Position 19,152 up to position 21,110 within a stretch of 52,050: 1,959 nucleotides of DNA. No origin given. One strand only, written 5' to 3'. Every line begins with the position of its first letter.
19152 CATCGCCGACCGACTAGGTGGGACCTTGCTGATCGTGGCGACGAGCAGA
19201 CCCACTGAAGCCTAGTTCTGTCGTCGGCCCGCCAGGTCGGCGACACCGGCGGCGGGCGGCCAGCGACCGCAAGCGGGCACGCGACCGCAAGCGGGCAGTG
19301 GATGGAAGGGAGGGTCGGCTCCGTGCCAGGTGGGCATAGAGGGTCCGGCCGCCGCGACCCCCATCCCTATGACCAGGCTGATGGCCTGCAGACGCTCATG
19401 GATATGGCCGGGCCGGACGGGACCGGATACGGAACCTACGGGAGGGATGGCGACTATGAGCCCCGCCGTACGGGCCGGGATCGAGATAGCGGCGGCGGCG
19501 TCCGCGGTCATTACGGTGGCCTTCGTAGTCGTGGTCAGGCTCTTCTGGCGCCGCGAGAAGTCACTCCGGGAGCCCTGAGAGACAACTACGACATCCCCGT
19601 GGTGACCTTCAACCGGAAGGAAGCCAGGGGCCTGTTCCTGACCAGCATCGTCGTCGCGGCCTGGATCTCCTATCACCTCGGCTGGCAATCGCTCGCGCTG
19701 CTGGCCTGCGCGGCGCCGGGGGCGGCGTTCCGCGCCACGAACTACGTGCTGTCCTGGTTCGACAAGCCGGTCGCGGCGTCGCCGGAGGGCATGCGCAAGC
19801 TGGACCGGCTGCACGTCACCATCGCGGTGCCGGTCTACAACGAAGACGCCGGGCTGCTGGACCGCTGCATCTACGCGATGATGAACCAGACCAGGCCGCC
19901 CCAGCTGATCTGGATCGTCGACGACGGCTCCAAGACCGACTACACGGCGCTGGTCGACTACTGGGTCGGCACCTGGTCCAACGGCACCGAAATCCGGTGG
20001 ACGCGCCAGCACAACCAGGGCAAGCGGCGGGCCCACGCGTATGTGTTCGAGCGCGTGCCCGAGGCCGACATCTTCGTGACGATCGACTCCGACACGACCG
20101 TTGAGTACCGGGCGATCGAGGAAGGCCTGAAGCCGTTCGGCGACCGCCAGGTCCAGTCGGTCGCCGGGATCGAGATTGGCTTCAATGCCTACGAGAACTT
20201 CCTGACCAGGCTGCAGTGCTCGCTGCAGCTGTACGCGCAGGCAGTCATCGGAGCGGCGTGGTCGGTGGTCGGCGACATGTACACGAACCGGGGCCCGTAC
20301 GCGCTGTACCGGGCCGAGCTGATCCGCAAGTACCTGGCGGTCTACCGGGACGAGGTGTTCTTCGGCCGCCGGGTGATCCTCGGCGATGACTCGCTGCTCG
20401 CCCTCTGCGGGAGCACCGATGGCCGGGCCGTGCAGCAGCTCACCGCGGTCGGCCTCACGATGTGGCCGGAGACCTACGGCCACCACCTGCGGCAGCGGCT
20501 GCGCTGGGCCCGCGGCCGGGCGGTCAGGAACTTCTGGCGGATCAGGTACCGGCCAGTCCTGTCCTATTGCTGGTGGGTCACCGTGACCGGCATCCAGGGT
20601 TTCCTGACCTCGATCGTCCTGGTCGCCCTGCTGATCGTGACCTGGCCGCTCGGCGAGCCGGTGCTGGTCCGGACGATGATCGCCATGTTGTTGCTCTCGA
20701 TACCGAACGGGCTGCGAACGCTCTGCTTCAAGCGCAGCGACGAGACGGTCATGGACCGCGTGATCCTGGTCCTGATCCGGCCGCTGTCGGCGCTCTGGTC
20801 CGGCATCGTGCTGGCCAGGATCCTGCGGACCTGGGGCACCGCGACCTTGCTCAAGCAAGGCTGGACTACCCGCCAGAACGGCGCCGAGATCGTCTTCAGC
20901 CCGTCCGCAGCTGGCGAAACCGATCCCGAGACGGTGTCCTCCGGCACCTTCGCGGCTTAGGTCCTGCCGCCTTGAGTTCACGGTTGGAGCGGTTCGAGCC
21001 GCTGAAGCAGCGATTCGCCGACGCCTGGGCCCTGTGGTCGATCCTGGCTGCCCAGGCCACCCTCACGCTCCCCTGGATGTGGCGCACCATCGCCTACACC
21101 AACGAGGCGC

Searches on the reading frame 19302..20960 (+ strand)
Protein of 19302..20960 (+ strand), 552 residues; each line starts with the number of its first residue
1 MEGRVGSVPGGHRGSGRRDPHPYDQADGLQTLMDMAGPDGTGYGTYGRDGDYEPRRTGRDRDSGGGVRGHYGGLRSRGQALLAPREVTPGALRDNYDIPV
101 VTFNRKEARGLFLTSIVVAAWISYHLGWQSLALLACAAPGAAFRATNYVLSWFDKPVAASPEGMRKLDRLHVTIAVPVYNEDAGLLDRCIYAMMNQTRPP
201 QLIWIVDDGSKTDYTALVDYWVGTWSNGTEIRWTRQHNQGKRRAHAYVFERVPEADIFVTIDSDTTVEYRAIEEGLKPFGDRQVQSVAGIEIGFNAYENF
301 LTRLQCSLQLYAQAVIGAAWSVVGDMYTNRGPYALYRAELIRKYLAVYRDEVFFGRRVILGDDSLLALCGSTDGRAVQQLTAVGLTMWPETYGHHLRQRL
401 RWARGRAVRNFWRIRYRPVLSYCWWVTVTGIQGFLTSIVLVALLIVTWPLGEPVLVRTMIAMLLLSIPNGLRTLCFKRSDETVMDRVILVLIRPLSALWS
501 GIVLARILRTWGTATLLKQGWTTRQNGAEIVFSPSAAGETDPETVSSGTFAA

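Call 3: search_protein_families(library=pfam, proteins=[window:19302-20960:+], max_evalue=1)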
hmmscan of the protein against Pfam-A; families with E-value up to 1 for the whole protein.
window:19302-20960:+ (552 aa): 3 families
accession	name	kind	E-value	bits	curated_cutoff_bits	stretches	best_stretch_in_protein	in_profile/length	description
PF00535.33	Glycos_transf_2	-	3.5e-13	50.3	23.3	1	173-304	1-128/168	Glycosyl transferase family 2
PF13632.12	Glyco_trans_2_3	-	2.5e-07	31.2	27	1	257-465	1-190/198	Glycosyl transferase family group 2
PF13641.12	Glyco_tranf_2_3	-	6.4e-07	30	27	1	172-405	3-230/230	Glycosyltransferase like family 2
